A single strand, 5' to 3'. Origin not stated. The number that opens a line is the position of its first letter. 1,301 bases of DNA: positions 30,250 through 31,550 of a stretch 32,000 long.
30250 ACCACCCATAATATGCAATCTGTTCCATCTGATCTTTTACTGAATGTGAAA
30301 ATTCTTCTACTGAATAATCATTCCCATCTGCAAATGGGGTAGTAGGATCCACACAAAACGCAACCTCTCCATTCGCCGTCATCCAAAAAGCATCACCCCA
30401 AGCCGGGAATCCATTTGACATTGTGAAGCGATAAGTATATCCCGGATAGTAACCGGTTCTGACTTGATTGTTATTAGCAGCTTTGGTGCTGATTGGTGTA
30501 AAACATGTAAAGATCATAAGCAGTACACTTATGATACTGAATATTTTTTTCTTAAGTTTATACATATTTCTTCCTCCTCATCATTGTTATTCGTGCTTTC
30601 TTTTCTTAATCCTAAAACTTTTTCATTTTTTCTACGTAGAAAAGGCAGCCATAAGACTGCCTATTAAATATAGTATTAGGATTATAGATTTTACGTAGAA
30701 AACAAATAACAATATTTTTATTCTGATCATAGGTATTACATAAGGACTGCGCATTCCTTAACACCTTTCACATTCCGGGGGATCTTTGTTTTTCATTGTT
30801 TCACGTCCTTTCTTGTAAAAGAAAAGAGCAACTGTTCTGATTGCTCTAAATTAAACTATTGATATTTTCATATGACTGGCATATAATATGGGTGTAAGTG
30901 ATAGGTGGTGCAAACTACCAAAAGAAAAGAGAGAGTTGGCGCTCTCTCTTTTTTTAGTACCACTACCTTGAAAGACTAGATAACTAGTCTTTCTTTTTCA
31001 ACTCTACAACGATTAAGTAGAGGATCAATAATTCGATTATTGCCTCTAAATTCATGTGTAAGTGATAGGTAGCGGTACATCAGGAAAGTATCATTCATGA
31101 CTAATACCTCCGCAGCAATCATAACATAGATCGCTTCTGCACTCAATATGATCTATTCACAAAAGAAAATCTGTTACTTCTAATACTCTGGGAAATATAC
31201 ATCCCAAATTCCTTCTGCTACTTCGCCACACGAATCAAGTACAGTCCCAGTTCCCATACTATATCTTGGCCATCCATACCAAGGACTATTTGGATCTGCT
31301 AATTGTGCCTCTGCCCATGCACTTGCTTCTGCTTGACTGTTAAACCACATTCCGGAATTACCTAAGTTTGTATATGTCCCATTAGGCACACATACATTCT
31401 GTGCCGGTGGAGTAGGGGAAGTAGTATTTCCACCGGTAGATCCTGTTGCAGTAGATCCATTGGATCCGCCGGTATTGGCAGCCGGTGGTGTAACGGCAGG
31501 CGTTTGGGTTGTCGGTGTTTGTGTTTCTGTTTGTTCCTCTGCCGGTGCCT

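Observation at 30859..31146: Convergent promoter / shared-terminator / direct-repeat module resembling par(Fst)-type type I toxin-antitoxin loci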

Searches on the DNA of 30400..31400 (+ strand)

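Call 4: search_rna_families(source=window, start=30400, end=31400, threshold=evalue, max_evalue=10, show_alignments=3)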
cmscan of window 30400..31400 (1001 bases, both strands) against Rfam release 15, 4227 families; matches with E-value up to 10: 18.
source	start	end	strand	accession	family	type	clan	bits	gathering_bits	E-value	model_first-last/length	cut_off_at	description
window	30597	30673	+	RF02059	STnc50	Gene; sRNA;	-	30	55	0.0079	1-84/84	no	Salmonella enterica sRNA STnc40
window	30623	30766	-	RF03532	SQ2397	Cis-reg;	-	21.9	100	0.24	1-243/243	no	Cis-regulator of HTH transcription factor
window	30902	30968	+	RF03831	mir-627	Gene; miRNA;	-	20.8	86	0.12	1-87/87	no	mir-627 microRNA precursor family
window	31015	31047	-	RF04344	Plastid-psbA-3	Cis-reg;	CL00153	19.9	48.4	0.99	1-57/57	no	Plastid-psbA-3 3UTR RNA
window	30916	31001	-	RF02029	sraA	Gene; sRNA;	-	19.3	56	4.1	1-95/95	no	sraA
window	30963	31001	+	RF00832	mir-71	Gene; miRNA;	-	19.1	50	0.53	1-73/73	no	mir-71 microRNA precursor family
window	30914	30998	+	RF01808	MicX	Gene; sRNA;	-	18.5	75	0.18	1-194/194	no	MicX Vibrio cholerae sRNA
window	30912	30984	-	RF02366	Yfr19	Gene; sRNA;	-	18.5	70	8.5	1-82/82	no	Cyanobacterial functional RNA 19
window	31017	31053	+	RF04343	Plastid-psbA-2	Cis-reg;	CL00153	17.5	55.8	3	1-60/60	no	Plastid-psbA-2 3UTR RNA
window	30582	30686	-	RF01589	plasmodium_snoR11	Gene; snRNA; snoRNA; HACA-box;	-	17.5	80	8.3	1-207/207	no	small nucleolar RNA snoR11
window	30920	30954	+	RF04352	Plastid-psbA-4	Cis-reg;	CL00153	17.1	56.8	8.7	1-61/61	no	Plastid-psbA-4 3UTR RNA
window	30973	31045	-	RF01641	ceN53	Gene; snRNA; snoRNA; CD-box;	-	16.6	50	3.2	1-74/74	no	Caenorhabditis snoRNA ceN53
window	30904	30967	+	RF03659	MIR2871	Gene; miRNA;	-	16.4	99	6.1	1-118/118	no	MIR2871 microRNA precursor family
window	30496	30553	+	RF00689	MIR390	Gene; miRNA;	-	16.2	77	4.6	1-121/121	no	MIR390 microRNA precursor family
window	30922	30957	+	RF03474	mir-4766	Gene; miRNA;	-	16.1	72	6.3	1-56/56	no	mir-4766 microRNA precursor family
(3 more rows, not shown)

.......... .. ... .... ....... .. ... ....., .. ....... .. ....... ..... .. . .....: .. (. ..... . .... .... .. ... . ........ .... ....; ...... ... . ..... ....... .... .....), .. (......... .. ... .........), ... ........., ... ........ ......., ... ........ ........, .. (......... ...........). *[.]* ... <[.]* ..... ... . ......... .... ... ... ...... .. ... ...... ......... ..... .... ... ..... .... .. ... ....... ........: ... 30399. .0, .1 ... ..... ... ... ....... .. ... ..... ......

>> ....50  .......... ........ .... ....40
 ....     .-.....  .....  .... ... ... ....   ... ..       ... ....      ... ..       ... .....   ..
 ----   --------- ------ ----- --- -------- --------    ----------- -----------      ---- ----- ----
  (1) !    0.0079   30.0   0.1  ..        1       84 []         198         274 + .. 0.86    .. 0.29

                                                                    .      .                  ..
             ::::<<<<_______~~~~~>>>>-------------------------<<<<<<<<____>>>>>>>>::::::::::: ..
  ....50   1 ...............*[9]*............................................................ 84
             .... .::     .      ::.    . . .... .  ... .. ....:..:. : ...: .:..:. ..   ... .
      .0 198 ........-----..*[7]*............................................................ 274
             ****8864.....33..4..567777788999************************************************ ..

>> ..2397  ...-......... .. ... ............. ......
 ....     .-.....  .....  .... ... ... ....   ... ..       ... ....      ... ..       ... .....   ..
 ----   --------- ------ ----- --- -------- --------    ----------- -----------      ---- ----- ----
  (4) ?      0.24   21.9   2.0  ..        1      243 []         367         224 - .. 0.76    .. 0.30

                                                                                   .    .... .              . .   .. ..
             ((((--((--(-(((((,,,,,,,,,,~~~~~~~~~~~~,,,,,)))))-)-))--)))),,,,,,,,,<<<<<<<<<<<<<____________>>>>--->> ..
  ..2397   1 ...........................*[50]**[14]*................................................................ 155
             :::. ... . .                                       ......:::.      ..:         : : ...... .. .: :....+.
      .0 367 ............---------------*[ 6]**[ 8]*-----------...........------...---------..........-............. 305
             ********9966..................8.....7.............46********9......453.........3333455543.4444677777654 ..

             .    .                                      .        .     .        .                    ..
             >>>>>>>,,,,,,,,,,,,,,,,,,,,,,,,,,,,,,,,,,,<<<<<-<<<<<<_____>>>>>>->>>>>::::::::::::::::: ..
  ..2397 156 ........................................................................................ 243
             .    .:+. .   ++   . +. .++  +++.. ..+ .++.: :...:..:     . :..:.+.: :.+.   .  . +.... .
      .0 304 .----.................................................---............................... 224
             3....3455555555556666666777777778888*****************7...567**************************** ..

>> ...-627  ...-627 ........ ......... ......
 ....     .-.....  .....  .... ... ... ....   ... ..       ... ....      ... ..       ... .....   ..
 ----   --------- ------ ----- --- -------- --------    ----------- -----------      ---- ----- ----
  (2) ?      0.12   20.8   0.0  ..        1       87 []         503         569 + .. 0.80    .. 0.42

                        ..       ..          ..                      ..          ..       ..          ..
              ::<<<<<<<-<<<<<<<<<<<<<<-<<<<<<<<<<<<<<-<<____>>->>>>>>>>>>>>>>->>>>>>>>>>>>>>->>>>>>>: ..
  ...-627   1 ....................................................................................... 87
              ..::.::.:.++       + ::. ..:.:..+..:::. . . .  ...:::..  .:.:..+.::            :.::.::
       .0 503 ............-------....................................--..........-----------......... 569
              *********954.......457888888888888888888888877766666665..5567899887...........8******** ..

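Call 7: search_dna_similar(query=window:30500-31300:+, collection=plasmids, mode=distant, max_rows=20)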
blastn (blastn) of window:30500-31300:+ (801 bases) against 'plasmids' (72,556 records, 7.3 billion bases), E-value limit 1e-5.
No match.

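Call 8: search_dna_similar(query=window:30500-31300:+, collection=phages, mode=distant, max_rows=20)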
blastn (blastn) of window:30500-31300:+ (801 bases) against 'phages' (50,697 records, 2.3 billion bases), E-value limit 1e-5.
No match.

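Call 91: search_rna_families(sources=[L022, L025, L026, L024, L023], threshold=evalue, max_evalue=0.1)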
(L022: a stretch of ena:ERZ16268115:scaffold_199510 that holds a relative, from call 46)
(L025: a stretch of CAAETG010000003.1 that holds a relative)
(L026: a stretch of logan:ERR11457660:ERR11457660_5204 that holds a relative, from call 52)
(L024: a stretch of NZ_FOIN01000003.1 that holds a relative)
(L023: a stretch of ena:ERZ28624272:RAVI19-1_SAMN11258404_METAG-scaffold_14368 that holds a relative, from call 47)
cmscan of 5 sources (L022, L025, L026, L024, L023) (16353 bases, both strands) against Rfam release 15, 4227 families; matches with E-value up to 0.1: 5.
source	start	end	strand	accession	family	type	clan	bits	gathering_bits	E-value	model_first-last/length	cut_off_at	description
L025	303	378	+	RF01061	mir-548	Gene; miRNA;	-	35.4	90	0.001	1-84/84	no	mir-548 microRNA precursor family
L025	303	378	-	RF01061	mir-548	Gene; miRNA;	-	32.2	90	0.007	1-84/84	no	mir-548 microRNA precursor family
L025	304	379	+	RF03815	mir-3051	Gene; miRNA;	-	29.8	100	0.091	1-77/77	no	mir-3051 microRNA precursor family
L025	3284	3372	+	RF04176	mir-3149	Gene; miRNA;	-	28.5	100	0.085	1-83/83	no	mir-3149 microRNA precursor family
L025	1810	1861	+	RF04343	Plastid-psbA-2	Cis-reg;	CL00153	28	55.8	0.092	1-60/60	no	Plastid-psbA-2 3UTR RNA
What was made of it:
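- On Rfam antitoxin/toxin RNA families (e.g. the Fst antitoxin sRNA family): Nothing falls in the module of five homologous loci at E<=0.1 (call 91).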

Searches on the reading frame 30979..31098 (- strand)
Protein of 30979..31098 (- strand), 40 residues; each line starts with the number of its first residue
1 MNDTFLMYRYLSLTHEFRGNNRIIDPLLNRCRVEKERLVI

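Call 33: search_protein_families(library=pfam, proteins=[window:30979-31098:-], max_evalue=10)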
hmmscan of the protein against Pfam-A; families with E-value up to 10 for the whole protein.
seq(40 aa): 0 families

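Call 34: search_protein_families(library=ncbifam, proteins=[window:30979-31098:-], max_evalue=10)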
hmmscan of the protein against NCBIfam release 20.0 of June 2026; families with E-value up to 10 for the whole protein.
seq(40 aa): 0 families
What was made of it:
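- It has no similarity to any known toxin family (calls 33, 34).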

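Call 42: search_protein_representatives(protein=window:30979-31098:-)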
Query: 40 residues. Proteins with E-value up to 0.001 (for the whole library): 6; up to 1e-10: 1; up to 1e-30: 0. The best 6 are listed.
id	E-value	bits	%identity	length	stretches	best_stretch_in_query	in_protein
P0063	6.1e-11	56.3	35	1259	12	5-35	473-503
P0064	3.3e-09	51.1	75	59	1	1-40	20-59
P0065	3.9e-06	41.7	62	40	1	1-39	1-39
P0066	7.2e-06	40.9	31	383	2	6-32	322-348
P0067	1.3e-04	37.1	56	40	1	1-39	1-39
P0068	3.6e-04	35.7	56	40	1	1-39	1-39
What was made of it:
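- Tried and rejected: The exhaustive phmmer search was what opened up the family (call 42).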

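Call 45: find_homologous_proteins(query=window:30979-31098:-, max_evalue=10)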
Query window:30979-31098:- (40 aa): 1 proteins with E <= 10 among 1 candidates.
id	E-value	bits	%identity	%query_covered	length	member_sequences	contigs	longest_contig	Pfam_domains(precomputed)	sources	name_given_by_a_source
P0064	1.0e-8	51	75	100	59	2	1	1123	-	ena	-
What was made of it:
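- Tried and rejected: Word-index search with the 40-aa ORF: found only one protein (call 45).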

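Call 46: find_encoding_contigs(protein=P0065, flank=3000, max_places=6)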
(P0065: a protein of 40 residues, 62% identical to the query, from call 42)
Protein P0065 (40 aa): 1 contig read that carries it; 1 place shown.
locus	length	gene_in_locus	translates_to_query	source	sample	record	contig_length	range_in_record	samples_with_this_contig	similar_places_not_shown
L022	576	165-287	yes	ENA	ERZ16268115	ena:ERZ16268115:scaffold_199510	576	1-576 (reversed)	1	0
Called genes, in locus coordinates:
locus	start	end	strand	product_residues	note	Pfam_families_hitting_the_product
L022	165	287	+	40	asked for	-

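Call 47: find_encoding_contigs(protein=P0064, flank=3000, max_places=6)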
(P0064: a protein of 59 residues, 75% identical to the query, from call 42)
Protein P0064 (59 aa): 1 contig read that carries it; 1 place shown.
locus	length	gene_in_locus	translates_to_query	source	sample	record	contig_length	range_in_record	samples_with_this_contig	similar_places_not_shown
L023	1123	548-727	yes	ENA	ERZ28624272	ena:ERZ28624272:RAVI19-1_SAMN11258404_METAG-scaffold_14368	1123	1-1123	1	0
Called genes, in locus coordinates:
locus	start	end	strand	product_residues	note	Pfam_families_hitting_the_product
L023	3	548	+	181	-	?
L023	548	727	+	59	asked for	-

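Call 52: find_encoding_contigs(protein=P0068, flank=3000, max_places=6)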
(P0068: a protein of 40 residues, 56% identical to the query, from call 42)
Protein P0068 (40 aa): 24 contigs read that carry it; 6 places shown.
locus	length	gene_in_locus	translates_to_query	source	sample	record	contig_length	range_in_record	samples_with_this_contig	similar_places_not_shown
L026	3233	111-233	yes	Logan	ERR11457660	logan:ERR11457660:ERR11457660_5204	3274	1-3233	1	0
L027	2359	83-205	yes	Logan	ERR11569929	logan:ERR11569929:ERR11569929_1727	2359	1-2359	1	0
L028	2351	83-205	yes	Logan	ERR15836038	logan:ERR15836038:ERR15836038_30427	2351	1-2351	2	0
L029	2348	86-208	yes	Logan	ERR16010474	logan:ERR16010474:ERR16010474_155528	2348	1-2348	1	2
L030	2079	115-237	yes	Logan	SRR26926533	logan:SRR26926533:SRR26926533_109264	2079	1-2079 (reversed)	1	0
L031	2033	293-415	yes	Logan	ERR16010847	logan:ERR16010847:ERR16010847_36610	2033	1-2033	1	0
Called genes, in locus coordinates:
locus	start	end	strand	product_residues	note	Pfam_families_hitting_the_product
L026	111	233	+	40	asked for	-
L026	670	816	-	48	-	-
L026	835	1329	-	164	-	-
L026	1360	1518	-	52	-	-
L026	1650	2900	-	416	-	PF01381:HTH_3, PF13443:HTH_26, PF13560:HTH_31 (weak), PF13424:TPR_12 (faint), PF07719:TPR_2 (faint), PF13181:TPR_8 (faint)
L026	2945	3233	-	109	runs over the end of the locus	?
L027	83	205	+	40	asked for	-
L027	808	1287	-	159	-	-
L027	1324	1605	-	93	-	-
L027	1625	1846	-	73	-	-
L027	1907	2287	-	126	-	-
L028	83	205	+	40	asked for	-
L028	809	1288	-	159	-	-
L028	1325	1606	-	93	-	-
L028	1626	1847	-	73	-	-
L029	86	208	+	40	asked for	-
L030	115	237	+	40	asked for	-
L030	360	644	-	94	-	-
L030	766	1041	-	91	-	PF15738:YafQ_toxin, PF05016:ParE_toxin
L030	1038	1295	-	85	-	-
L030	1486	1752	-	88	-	-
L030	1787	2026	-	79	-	-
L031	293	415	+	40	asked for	-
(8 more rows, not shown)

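Call 84: list_cluster_members(proteins=[P0065, P0067, P0068, P0064])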
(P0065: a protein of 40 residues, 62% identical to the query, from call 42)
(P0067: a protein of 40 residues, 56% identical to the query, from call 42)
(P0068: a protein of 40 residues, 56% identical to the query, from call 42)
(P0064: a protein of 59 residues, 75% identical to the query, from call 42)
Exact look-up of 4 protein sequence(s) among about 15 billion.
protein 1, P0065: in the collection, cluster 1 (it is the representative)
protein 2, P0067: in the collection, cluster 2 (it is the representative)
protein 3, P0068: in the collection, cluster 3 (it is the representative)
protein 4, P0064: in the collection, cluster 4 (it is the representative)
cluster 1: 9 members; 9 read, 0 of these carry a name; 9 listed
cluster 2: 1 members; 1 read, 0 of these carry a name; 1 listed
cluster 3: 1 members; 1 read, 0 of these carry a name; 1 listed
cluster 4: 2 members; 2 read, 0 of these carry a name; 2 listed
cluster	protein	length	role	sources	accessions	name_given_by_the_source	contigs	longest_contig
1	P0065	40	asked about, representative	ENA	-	-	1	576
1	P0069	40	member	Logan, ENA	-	-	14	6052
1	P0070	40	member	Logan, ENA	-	-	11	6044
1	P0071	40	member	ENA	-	-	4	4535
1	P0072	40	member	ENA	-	-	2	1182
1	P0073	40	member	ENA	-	-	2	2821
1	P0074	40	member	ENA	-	-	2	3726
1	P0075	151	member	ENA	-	-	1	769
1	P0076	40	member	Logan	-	-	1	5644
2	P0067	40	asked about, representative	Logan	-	-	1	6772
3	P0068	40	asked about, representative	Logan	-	-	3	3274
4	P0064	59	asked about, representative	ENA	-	-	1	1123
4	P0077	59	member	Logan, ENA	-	-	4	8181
